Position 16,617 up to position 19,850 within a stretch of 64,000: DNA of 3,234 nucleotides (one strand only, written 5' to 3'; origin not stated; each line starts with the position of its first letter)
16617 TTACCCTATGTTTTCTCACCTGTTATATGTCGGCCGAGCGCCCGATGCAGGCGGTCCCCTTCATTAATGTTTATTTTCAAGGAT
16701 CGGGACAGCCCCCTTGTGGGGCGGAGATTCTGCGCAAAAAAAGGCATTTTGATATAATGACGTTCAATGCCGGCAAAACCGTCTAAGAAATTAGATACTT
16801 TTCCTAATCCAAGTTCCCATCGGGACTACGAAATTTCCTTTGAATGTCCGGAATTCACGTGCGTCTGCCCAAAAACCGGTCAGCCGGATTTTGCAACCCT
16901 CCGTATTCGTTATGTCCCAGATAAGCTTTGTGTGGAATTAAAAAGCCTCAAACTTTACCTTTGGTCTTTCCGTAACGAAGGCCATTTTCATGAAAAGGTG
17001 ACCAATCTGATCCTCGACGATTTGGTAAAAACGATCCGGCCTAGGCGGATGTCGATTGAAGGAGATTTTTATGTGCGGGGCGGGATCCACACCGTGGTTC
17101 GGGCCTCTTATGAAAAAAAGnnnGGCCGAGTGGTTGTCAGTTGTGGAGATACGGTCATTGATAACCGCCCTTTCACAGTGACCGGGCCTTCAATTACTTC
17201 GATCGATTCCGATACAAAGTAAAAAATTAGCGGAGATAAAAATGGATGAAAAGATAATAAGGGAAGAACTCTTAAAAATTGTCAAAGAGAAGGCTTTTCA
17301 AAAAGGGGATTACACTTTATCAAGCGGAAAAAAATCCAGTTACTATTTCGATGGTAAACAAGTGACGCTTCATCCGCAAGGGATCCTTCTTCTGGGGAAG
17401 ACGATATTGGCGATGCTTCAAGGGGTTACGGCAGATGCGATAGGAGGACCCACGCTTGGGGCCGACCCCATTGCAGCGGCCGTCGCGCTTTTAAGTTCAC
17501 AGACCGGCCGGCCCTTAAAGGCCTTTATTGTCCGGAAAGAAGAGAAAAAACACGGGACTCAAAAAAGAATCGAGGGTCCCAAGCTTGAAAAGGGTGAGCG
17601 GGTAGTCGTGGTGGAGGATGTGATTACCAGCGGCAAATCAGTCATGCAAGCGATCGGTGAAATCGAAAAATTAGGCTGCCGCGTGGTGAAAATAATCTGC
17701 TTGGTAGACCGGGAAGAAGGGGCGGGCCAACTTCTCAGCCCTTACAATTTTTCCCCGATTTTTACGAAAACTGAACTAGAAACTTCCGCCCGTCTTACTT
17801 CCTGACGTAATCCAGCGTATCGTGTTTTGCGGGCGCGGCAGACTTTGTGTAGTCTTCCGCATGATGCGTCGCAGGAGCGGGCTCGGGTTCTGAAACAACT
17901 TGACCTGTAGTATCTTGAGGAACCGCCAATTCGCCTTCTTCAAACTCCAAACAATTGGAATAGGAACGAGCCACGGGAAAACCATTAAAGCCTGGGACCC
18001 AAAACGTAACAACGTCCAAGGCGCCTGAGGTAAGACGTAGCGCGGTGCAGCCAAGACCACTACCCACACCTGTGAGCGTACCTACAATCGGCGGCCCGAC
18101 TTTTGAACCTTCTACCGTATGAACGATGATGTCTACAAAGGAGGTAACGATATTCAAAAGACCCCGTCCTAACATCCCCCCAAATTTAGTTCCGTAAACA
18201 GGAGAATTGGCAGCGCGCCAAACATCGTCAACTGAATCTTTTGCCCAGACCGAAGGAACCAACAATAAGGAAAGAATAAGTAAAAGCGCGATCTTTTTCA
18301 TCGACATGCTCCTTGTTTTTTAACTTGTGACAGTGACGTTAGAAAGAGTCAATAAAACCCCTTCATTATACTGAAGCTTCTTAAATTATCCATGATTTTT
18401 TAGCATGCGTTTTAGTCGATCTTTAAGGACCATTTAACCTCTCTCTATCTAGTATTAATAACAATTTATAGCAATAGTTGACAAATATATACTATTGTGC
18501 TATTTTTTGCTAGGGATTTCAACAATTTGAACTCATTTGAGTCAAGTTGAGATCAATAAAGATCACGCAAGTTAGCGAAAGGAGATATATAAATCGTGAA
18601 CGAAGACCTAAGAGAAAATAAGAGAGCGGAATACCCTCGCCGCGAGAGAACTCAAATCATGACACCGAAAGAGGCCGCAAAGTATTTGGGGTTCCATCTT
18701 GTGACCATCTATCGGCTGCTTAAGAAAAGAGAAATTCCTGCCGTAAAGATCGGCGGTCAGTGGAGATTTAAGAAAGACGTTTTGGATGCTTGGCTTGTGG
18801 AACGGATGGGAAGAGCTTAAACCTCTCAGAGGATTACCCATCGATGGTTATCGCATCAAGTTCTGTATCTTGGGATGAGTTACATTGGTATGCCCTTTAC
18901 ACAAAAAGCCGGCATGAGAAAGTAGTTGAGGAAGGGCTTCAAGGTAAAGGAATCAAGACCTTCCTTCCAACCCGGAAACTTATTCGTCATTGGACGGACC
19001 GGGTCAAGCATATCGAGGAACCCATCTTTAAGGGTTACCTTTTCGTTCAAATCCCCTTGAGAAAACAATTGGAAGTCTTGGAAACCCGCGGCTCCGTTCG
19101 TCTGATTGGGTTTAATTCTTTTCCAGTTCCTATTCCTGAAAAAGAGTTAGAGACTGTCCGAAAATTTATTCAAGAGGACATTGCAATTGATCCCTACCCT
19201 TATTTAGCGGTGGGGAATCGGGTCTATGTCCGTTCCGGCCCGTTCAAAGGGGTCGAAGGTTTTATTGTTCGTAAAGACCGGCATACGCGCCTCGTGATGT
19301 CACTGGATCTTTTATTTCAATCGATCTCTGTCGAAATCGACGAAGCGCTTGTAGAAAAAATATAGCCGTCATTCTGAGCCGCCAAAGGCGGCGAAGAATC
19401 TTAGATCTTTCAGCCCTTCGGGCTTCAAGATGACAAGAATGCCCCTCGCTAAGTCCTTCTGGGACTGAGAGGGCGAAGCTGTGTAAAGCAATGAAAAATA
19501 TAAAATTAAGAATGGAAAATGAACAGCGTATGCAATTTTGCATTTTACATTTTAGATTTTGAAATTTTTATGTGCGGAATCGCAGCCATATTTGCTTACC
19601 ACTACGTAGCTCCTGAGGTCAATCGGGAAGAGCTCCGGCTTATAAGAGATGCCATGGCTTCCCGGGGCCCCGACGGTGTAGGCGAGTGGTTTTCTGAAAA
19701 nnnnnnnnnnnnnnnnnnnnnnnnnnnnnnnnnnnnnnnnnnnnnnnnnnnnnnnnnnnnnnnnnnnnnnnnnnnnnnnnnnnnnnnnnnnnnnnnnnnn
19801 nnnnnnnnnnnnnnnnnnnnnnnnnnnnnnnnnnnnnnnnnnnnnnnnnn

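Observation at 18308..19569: NusG/RfaH-family antiterminator paralog plus small HTH gene heading the roughly 45-kb glycan locus, behind an AT-rich promoter region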

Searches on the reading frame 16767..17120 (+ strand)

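Call 5: search_protein_families(library=pfam, proteins=[window:16767-17120:+], max_evalue=0.01)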
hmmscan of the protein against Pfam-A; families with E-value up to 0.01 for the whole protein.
window:16767-17120:+ (118 aa): 2 families
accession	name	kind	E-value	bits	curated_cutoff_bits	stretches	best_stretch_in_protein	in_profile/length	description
PF14489.11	QueF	-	7.2e-35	119.5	27.3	1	40-117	1-78/81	QueF-like protein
PF14819.11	QueF_N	-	0.00087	20.1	25.6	1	36-90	47-103/111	Nitrile reductase, 7-cyano-7-deazaguanine-reductase N-term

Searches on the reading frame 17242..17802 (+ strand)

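Call 5: search_protein_families(library=pfam, proteins=[window:17242-17802:+], max_evalue=0.01)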
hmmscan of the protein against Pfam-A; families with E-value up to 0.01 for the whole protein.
window:17242-17802:+ (187 aa): 3 families
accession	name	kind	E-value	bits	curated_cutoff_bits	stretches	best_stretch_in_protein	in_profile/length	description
PF00156.33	Pribosyltran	-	1.2e-10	41.3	26.3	1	72-162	38-131/158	Phosphoribosyl transferase domain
PF14681.12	UPRTase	-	1.8e-05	24.7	27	1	93-173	95-177/206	Uracil phosphoribosyltransferase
PF06434.19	Aconitase_2_N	-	0.0095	16.1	27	0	86-178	23-109/204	Aconitate hydratase 2 N-terminus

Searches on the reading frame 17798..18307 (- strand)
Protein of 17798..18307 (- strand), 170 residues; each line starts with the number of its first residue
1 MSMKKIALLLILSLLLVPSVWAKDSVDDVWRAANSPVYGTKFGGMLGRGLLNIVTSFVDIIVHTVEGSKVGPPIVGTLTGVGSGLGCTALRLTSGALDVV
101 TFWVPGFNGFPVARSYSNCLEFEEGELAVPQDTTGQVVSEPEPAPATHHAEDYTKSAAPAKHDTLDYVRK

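Call 5: search_protein_families(library=pfam, proteins=[window:17798-18307:-], max_evalue=0.01)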
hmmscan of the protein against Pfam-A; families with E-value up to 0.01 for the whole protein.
window:17798-18307:- (170 aa): 0 families

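Call 6: search_protein_families(library=ncbifam, proteins=[window:17798-18307:-], max_evalue=0.01)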
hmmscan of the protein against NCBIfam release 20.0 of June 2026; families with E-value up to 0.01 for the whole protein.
window:17798-18307:- (170 aa): 1 family
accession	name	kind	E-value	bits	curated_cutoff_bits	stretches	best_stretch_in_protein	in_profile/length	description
TIGR04073.1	exo_TIGR04073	subfamily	6.2e-11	42.2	50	1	46-108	6-68/75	exosortase system-associated protein, TIGR04073 family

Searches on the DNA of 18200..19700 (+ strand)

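Call 29: search_rna_families(source=window, start=18200, end=19700, threshold=evalue, max_evalue=10, show_alignments=3)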
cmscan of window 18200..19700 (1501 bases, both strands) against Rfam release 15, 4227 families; matches with E-value up to 10: 5.
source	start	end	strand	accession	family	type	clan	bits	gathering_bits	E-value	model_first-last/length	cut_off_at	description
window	19480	19612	+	RF01470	rli38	Gene; sRNA;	-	22.4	49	2.6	1-150/150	no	Listeria sRNA rli38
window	19371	19396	-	RF01317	CRISPR-DR4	Gene; CRISPR;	CL00014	17.8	35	1.7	1-28/28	no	CRISPR RNA direct repeat element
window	19400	19425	+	RF01687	Acido-Lenti-1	Gene; sRNA;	-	15.4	37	1.6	1-46/46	no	Acido-Lenti-1 RNA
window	18307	18343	-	RF00522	PreQ1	Cis-reg; riboswitch;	-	15.1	39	6.3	1-45/45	no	PreQ1 (pre queuosine) riboswitch aptamer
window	18299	18364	-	RF03036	osmY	Gene; sRNA;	-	14.8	46.9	2.7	1-72/72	no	osmY RNA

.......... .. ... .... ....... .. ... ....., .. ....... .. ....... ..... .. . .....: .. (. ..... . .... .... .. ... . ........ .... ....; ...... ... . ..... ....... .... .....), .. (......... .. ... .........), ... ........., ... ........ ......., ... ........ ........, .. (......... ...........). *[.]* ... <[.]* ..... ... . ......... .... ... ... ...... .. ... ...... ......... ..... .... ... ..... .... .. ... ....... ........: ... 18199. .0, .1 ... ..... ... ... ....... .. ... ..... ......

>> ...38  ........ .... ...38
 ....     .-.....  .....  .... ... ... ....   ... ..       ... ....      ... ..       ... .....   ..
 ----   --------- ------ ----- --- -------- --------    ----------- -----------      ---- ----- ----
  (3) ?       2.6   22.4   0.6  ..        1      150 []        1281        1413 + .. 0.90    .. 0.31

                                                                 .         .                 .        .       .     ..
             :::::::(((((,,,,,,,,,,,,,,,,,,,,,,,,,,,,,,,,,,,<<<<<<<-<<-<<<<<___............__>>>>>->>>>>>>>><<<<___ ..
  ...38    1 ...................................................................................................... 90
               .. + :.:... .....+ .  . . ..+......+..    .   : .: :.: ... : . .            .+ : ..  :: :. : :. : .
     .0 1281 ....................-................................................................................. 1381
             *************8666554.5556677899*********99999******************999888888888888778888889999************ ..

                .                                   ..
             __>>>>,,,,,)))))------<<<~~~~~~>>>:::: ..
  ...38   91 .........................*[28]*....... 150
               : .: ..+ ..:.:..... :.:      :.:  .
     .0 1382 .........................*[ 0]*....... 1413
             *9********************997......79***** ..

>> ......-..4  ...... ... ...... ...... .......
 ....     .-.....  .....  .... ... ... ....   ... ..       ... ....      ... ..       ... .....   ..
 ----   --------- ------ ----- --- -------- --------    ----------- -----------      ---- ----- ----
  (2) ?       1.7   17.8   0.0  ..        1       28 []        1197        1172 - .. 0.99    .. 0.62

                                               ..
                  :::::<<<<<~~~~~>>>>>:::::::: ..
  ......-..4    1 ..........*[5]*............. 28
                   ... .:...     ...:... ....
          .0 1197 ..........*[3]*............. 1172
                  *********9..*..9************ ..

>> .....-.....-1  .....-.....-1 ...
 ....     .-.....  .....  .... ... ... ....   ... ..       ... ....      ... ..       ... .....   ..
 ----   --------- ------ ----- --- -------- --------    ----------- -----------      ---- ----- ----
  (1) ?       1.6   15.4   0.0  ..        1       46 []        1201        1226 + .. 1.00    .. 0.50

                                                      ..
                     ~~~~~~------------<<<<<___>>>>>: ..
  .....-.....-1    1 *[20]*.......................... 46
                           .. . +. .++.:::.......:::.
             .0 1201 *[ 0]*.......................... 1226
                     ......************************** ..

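Call 49: build_rna_model(alignment_id=A3, structure=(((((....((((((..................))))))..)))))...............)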
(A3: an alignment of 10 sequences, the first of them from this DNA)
Model R1 built from alignment A3 (10 sequences, 61 columns); structure: as given.
model positions 48; base pairs 11; branch points 0; effective number of sequences 7.17; information 1.15 bits per position. Calibrated on 0.2 Mb of random sequence (short: E-values are rough).
structure used (alignment columns):
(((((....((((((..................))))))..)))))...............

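Call 50: search_with_rna_model(model_id=R1, sources=[window, L001, L002, L003, L004, L005, L006, L007, L008, L009, L011, L012, L013, L014, L015, L016, L018, L019, L020, L021, L023, L024, L026, L027, L028, L029, L030, L031, L032, L033, L034, L035, L036, L037, L038, L039, L040, L042, L043, L044, L045, L046, L047, L048, L049, L050, L051, L052, L053, L054, L055, L056, L057, L058, L059, L060, L061, L062, L063, L064, L065, L066, L067, L068, L069, L070, L071, L072, L073, L074, L075, L076, L077, L078, L081, L082, L083, L084, L085, L086, L087, L088, L089, L090, L091, L092, L093, L094, L095], max_evalue=1, make_alignment=true)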
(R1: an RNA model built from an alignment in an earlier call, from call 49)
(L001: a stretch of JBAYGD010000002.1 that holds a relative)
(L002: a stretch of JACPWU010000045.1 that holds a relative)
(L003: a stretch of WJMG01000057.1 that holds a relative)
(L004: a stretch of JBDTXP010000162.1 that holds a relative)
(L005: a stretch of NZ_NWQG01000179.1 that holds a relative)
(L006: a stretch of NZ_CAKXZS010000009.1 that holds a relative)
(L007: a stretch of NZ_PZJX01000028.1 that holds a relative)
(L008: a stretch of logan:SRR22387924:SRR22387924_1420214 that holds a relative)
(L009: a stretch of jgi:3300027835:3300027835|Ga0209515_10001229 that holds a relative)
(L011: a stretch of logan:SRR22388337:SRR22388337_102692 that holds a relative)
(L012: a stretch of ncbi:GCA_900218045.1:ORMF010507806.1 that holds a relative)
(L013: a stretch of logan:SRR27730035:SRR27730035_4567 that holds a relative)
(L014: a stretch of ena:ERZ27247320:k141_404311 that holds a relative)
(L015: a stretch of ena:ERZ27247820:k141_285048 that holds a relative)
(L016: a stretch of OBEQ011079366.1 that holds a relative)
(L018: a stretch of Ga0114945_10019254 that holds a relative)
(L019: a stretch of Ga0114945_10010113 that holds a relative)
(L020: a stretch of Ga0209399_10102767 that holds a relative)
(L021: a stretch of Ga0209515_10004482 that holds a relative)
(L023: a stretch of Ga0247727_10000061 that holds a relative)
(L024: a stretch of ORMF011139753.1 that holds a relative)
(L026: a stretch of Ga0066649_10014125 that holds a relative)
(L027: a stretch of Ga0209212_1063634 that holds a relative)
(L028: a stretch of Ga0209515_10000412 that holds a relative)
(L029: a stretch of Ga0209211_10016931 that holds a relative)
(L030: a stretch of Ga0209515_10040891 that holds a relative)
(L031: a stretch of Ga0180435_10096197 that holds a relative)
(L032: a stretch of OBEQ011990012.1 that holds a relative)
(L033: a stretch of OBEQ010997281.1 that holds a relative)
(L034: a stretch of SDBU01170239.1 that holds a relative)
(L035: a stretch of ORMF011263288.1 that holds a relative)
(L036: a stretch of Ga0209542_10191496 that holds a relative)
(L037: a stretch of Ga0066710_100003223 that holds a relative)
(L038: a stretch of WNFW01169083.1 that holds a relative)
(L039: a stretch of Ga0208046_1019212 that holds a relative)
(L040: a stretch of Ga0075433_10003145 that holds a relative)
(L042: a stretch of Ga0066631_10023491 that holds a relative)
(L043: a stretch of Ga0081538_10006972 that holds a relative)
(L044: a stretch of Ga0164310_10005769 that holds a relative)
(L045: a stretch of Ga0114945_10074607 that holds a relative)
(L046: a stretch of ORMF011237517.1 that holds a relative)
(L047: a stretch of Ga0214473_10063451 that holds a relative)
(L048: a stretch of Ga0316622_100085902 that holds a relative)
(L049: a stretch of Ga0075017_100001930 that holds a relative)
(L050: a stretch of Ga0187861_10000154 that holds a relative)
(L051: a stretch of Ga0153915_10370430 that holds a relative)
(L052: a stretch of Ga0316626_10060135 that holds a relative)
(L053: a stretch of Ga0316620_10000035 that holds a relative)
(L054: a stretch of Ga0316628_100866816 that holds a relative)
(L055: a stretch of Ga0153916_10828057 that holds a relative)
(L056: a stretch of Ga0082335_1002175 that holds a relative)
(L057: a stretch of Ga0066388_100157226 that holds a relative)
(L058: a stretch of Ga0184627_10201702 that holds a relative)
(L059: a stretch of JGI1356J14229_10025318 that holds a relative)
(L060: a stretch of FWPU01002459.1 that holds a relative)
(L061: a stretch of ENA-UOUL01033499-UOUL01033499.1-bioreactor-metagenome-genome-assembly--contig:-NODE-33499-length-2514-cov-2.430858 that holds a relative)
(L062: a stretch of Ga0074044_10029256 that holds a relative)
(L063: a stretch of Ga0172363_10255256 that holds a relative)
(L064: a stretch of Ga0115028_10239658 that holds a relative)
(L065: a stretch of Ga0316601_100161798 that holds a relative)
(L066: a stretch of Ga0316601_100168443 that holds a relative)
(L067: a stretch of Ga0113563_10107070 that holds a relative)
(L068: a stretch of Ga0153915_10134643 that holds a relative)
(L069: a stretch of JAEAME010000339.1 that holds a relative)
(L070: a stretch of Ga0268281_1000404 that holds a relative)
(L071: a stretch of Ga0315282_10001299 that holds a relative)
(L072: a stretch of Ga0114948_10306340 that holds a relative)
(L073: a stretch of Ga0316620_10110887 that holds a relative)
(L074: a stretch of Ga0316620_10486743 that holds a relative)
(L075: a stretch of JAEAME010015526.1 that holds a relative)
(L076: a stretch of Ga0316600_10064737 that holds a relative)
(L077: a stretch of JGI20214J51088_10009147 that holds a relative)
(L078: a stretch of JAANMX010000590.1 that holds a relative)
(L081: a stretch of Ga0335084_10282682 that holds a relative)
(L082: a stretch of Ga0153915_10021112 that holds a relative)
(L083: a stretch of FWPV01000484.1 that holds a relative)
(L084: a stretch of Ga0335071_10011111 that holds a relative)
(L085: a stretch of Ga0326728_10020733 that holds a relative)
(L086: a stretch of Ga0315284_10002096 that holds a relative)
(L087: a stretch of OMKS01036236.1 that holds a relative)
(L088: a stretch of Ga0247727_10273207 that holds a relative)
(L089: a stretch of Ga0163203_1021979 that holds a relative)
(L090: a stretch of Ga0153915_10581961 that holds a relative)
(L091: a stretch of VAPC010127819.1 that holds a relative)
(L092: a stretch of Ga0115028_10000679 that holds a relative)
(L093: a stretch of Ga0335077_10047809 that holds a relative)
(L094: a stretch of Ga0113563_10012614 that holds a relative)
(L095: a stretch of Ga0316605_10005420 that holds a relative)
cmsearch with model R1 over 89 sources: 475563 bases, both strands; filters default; matches with E-value up to 1: 36.
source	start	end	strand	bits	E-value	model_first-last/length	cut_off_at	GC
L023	3596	3643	+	65.1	1.1e-13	1-48/48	no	0.5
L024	2962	3015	+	64.1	2e-13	1-48/48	no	0.57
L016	3640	3686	+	64.1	2e-13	1-48/48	no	0.6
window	19443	19488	+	63.3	3.1e-13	1-48/48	no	0.57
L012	5530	5575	+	63.2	3.2e-13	1-48/48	no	0.61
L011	5521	5580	+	62.3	5.5e-13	1-48/48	no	0.5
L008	5612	5659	+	60.1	1.9e-12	1-48/48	no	0.54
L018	2815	2859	+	59.1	3.3e-12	1-48/48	no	0.58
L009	5538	5595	+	56.5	1.5e-11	1-48/48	no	0.6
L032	3512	3565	+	53.7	7.4e-11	1-48/48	no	0.59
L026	3081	3139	+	53.2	9.8e-11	1-48/48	no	0.51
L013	688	763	+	49.4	8.8e-10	1-48/48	no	0.59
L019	3500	3568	+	49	1.1e-09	1-48/48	no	0.48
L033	3519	3569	+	45.7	7.1e-09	1-48/48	no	0.55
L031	810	853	+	37.1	9.7e-07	1-48/48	no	0.52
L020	828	870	+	35.6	2.3e-06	1-48/48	no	0.67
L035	3499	3542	+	34.2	5.1e-06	1-48/48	no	0.57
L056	3707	3750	+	34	5.8e-06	1-48/48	no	0.59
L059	1469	1512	+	34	5.8e-06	1-48/48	no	0.59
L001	6613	6646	+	29.6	7.1e-05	1-48/48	no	0.56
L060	5827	5861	+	28.8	0.00011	1-48/48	no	0.57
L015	5613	5653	+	28.1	0.00017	1-48/48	no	0.49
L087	750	805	+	27.4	0.00025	1-48/48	no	0.5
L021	3535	3590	+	25.8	0.00062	1-48/48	no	0.48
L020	896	933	+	23.5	0.0022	1-48/48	no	0.71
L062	2902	2932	+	21.1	0.009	1-48/48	no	0.61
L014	5560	5610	+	20.8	0.011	1-48/48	no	0.55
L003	4846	4896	+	19.3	0.025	1-48/48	no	0.61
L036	1335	1367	+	18.8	0.034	1-40/48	no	0.67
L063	695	751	+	18.4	0.041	1-48/48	no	0.51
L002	6629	6675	+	17.6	0.067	1-48/48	no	0.57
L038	1736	1808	+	17.4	0.075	1-48/48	no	0.45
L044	2870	2917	+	16.1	0.16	1-48/48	no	0.52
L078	3612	3676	+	15.5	0.22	1-48/48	no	0.57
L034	810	845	+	15.4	0.23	1-35/48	no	0.5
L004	3183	3230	+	13.9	0.55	1-48/48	no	0.46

Alignment A4: 36 matches aligned to the model, 89 columns, each read 5' to 3' on its own strand. Consensus structure (alignment columns), stored with it:
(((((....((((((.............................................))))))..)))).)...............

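Call 83: search_with_rna_model(model_id=R1, sources=[L096, L097, L098, L004], max_evalue=10, filters=off, show_alignments=4)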
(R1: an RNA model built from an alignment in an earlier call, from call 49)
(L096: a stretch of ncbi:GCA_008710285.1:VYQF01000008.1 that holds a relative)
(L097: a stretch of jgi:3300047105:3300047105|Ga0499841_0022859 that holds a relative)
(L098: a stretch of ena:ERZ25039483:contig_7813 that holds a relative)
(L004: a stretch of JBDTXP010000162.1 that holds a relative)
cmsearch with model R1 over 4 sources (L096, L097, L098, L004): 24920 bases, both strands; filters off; matches with E-value up to 10: 10.
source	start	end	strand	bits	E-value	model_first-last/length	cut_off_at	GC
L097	2765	2808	+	15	0.016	1-48/48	no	0.55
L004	3183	3230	+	13.9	0.029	1-48/48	no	0.46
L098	2864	2888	+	10.9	0.16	1-48/48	no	0.6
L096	2908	2933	+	9.8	0.3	1-48/48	no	0.5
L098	1485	1529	+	5.1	4.3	1-48/48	no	0.47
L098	532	544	-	4.9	4.8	1-48/48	no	0.23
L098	6073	6090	+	4.6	5.8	1-48/48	no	0.61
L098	2237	2260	-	4.3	6.9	7-28/48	no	0.46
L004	4294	4320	-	4.3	6.9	1-48/48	no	0.56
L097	5945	5957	+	3.6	10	1-48/48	no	0.38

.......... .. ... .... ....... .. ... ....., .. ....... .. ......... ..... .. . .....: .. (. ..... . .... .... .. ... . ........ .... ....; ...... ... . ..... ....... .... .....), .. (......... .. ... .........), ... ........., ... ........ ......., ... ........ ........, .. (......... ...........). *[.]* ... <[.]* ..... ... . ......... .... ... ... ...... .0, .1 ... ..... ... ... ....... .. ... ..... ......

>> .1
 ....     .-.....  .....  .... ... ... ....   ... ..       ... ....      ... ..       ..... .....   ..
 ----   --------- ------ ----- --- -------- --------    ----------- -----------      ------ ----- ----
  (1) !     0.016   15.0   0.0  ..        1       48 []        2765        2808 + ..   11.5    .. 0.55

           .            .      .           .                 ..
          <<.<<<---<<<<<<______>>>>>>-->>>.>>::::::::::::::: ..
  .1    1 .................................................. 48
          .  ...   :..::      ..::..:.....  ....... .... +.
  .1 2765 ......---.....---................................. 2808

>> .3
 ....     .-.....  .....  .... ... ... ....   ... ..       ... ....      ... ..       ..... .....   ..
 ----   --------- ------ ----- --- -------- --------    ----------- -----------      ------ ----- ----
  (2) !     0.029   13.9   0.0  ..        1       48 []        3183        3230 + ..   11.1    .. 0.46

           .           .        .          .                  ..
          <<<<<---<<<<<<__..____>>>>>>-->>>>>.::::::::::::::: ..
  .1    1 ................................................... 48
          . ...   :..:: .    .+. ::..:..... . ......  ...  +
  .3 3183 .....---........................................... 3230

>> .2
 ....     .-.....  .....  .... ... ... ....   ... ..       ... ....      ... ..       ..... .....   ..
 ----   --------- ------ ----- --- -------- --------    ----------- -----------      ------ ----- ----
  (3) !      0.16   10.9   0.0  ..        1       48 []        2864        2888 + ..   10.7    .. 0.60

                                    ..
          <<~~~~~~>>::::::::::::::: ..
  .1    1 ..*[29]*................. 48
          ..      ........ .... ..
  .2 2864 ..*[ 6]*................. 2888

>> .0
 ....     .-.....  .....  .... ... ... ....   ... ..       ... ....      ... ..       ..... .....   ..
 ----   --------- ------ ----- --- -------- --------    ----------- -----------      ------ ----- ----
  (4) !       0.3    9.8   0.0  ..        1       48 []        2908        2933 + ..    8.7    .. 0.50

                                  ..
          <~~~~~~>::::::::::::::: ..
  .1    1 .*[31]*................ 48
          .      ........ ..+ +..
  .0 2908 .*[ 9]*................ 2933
